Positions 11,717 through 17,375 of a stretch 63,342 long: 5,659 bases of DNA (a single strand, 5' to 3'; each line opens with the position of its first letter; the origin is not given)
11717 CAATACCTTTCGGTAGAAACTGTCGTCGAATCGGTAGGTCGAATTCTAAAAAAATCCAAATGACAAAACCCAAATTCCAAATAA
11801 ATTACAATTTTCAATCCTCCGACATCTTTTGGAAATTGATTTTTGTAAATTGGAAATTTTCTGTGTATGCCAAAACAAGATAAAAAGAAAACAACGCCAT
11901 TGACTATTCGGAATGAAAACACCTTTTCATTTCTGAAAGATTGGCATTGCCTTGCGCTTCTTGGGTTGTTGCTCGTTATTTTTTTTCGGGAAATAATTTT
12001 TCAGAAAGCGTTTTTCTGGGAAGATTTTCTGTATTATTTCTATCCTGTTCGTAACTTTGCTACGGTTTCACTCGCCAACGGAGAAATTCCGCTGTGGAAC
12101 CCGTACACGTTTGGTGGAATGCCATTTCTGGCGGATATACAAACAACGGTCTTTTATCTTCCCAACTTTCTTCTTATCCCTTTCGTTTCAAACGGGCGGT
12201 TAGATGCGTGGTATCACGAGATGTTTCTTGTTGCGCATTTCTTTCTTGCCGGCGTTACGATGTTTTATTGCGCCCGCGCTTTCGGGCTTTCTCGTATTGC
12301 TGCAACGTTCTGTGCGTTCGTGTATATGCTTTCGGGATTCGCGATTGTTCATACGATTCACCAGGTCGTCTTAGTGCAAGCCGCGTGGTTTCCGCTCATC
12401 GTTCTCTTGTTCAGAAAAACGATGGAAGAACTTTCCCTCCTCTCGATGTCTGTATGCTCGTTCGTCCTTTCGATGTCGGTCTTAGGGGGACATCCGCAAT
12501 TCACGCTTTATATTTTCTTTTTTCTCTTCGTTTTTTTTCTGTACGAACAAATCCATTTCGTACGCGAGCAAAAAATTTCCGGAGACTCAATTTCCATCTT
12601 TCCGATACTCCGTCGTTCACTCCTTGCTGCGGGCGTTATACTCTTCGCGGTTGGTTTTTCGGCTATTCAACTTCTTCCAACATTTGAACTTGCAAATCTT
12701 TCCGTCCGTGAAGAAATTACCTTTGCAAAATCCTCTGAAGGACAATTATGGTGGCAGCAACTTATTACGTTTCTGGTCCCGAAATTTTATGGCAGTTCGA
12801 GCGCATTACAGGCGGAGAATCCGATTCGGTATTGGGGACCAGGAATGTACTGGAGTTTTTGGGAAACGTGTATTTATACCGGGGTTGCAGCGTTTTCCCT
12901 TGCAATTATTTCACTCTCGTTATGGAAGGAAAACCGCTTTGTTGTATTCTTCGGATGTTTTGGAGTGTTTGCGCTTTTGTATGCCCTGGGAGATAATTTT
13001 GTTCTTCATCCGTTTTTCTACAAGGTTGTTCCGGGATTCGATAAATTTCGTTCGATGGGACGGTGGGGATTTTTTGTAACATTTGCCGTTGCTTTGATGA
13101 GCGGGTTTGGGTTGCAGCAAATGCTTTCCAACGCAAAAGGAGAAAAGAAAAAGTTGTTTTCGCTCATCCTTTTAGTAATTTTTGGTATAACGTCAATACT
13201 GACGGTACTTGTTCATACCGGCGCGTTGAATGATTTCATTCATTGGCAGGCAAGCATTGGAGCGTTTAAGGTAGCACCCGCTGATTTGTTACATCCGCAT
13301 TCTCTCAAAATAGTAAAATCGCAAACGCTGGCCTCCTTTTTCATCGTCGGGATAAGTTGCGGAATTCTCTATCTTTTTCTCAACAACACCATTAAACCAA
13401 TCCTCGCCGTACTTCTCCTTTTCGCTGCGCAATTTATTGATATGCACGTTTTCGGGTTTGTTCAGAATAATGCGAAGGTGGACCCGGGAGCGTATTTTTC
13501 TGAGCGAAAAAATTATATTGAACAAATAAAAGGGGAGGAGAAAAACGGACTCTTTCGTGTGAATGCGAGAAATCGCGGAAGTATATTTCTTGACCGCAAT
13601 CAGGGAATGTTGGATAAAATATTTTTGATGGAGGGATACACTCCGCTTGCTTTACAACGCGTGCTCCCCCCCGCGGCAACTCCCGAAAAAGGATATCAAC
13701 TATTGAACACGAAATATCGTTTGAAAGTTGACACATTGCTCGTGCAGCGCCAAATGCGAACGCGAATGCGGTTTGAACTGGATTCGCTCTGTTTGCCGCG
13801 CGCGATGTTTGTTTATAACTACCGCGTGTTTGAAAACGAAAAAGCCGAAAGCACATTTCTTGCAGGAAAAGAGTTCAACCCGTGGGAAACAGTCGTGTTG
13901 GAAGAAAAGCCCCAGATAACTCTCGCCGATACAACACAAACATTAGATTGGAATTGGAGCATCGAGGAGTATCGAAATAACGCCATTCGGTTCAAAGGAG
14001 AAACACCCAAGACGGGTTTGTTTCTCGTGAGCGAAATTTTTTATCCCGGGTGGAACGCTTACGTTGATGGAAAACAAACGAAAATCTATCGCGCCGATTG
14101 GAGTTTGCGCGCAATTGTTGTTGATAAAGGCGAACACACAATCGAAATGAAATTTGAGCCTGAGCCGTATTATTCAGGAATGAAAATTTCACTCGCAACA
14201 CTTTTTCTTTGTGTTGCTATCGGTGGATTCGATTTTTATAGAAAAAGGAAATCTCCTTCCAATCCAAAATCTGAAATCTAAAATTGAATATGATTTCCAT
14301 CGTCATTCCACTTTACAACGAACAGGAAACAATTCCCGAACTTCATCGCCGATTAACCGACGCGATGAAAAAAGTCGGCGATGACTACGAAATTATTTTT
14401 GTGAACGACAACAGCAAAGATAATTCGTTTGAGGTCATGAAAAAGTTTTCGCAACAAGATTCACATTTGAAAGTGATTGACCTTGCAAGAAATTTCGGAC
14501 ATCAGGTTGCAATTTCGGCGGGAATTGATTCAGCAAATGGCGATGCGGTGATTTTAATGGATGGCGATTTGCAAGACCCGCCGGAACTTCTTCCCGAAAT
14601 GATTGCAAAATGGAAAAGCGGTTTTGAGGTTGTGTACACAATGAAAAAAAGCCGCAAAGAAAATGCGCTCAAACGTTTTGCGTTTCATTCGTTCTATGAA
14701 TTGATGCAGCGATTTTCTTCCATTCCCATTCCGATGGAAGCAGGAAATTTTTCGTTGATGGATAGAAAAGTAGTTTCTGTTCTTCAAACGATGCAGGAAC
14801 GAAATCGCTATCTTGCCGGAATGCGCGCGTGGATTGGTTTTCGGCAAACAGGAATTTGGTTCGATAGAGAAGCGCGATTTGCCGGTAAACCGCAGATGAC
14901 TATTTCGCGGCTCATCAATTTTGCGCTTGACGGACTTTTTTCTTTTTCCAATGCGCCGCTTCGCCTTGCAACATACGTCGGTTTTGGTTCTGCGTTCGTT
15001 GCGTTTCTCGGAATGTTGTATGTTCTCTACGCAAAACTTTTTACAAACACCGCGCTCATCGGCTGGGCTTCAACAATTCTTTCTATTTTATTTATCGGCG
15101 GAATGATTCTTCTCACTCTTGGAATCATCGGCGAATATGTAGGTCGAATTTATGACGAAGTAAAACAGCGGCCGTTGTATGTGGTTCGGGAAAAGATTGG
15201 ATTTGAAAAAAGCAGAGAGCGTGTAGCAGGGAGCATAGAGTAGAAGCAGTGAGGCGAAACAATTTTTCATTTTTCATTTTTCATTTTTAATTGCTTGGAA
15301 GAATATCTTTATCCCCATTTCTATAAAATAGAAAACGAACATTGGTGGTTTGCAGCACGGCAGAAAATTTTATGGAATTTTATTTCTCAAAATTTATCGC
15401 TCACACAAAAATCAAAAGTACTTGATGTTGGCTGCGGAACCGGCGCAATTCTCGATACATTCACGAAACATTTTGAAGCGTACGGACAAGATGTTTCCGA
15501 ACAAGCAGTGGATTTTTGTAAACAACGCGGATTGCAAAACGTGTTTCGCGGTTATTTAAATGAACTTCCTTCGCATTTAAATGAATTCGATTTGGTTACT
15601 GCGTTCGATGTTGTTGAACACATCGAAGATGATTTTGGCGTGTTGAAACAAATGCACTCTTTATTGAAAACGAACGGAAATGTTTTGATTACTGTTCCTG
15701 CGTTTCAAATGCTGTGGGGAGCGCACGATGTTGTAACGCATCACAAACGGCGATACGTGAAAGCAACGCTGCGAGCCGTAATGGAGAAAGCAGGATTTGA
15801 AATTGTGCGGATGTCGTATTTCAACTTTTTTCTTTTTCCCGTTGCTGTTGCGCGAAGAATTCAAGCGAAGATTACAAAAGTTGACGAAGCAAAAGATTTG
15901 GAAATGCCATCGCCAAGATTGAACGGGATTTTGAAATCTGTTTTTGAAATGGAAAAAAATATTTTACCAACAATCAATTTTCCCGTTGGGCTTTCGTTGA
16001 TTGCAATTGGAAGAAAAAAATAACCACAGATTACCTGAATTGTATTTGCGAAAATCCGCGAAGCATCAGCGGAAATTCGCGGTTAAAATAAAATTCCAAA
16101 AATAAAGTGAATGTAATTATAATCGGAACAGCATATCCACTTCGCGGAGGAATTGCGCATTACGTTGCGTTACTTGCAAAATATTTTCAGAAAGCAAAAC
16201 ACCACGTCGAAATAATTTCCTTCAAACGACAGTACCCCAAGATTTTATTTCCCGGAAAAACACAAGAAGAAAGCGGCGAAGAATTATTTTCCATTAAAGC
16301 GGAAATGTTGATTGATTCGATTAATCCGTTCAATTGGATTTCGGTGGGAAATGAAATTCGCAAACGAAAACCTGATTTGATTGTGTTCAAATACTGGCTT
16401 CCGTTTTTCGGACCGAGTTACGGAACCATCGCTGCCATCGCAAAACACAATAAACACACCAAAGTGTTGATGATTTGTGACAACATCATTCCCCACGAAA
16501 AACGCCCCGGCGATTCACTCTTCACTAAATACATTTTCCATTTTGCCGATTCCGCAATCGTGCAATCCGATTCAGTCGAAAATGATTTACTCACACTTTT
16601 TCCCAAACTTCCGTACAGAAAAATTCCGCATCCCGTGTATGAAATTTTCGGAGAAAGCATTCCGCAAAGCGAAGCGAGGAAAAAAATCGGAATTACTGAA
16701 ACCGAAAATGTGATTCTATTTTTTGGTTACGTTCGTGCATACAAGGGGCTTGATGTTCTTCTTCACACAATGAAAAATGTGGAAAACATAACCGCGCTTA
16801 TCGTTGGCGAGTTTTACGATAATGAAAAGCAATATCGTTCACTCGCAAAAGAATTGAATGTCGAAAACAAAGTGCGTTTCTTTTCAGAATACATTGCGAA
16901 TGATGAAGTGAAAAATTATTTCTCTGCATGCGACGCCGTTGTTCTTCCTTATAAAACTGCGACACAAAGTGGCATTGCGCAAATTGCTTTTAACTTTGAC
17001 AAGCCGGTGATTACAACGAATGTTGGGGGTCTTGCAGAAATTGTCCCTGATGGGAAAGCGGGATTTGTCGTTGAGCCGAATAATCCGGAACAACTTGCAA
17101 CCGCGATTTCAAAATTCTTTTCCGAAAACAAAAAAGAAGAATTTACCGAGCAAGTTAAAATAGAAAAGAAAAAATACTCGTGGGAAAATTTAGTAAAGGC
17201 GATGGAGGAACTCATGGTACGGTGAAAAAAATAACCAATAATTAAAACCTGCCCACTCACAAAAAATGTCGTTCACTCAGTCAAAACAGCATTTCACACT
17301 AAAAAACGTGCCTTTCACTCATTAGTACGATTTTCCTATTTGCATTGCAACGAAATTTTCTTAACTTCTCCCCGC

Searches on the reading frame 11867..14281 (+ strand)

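Call 14: search_protein_families(library=pfam, proteins=[window:11867-14281:+], max_evalue=0.00001)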
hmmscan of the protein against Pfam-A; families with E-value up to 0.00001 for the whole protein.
window:11867-14281:+ (804 aa): 1 family
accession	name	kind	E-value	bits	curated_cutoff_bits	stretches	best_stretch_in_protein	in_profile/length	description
PF09586.16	YfhO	-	5.1e-13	48.8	28.5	1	690-775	748-835/835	Bacterial membrane protein YfhO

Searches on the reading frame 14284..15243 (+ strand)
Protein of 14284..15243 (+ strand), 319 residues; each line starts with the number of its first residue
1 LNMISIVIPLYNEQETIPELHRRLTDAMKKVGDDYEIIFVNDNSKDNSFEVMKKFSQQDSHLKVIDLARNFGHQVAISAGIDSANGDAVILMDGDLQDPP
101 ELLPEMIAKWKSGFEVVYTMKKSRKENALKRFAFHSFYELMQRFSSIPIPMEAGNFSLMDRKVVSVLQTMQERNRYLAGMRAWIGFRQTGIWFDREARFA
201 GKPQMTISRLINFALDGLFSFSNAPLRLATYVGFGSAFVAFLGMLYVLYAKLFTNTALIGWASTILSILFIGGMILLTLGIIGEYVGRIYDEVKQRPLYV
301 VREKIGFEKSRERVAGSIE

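Call 14: search_protein_families(library=pfam, proteins=[window:14284-15243:+], max_evalue=0.00001)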
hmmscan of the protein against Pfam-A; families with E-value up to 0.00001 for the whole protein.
window:14284-15243:+ (319 aa): 2 families
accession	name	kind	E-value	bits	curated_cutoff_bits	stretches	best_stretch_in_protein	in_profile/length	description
PF00535.33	Glycos_transf_2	-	9.4e-33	113.9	23.3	1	5-164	1-164/168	Glycosyl transferase family 2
PF10111.15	Glyco_tranf_2_2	-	5e-07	29.9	27.3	1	5-96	1-92/276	Glycosyltransferase like family 2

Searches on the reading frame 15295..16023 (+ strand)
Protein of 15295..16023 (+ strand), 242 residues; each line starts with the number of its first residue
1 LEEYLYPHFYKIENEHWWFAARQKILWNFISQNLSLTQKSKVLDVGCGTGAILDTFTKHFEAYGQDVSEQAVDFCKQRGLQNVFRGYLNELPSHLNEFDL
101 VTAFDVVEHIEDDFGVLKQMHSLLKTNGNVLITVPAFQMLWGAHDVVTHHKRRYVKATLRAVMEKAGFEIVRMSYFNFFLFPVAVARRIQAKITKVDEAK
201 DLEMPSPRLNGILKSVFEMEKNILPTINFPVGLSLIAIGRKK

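Call 14: search_protein_families(library=pfam, proteins=[window:15295-16023:+], max_evalue=0.00001)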
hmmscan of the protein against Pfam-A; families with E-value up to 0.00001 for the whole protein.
window:15295-16023:+ (242 aa): 8 families
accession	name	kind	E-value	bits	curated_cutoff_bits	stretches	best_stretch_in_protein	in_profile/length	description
PF13489.12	Methyltransf_23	-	5.9e-19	68.8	27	1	36-171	20-162/164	Methyltransferase domain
PF08241.18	Methyltransf_11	-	1.1e-14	55.3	21.2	1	43-132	1-95/95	Methyltransferase domain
PF08242.18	Methyltransf_12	-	4.4e-14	53.4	30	1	43-129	1-97/98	Methyltransferase domain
PF13649.12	Methyltransf_25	-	5.5e-14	53.1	27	1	42-128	1-97/97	Methyltransferase domain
PF13847.12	Methyltransf_31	-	9.3e-14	51.8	27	1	38-136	3-113/145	Methyltransferase domain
PF07021.18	MetW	-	2.1e-09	37.7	21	1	37-139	12-114/193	Methionine biosynthesis protein MetW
PF05219.18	DREV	-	1.4e-08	34.7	26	1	33-134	89-188/265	DREV methyltransferase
PF01209.24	Ubie_methyltran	-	1.2e-06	28.5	20.1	0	26-132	34-151/233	ubiE/COQ5 methyltransferase family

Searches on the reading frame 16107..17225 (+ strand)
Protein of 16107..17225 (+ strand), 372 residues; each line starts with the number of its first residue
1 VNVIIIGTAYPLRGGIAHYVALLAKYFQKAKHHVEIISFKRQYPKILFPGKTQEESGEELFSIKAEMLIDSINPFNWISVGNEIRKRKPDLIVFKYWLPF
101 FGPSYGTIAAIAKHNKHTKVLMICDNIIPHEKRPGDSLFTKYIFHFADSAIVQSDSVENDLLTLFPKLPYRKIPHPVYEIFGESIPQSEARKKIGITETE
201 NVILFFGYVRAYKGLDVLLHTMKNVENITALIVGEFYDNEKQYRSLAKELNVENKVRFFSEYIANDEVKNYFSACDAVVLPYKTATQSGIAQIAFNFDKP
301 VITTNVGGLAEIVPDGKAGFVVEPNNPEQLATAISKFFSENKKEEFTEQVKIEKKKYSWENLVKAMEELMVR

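Call 14: search_protein_families(library=pfam, proteins=[window:16107-17225:+], max_evalue=0.00001)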
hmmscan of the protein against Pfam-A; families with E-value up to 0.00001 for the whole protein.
window:16107-17225:+ (372 aa): 3 families
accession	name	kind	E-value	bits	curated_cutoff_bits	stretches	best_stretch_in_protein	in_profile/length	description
PF00534.26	Glycos_transf_1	-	3.6e-29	101.9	26.4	1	188-345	3-163/172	Glycosyl transferases group 1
PF13692.12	Glyco_trans_1_4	-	5.9e-25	88.6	27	1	201-338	2-140/142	Glycosyl transferases group 1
PF13439.12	Glyco_transf_4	-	8.2e-07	29.6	28.5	1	14-175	2-164/170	Glycosyltransferase Family 4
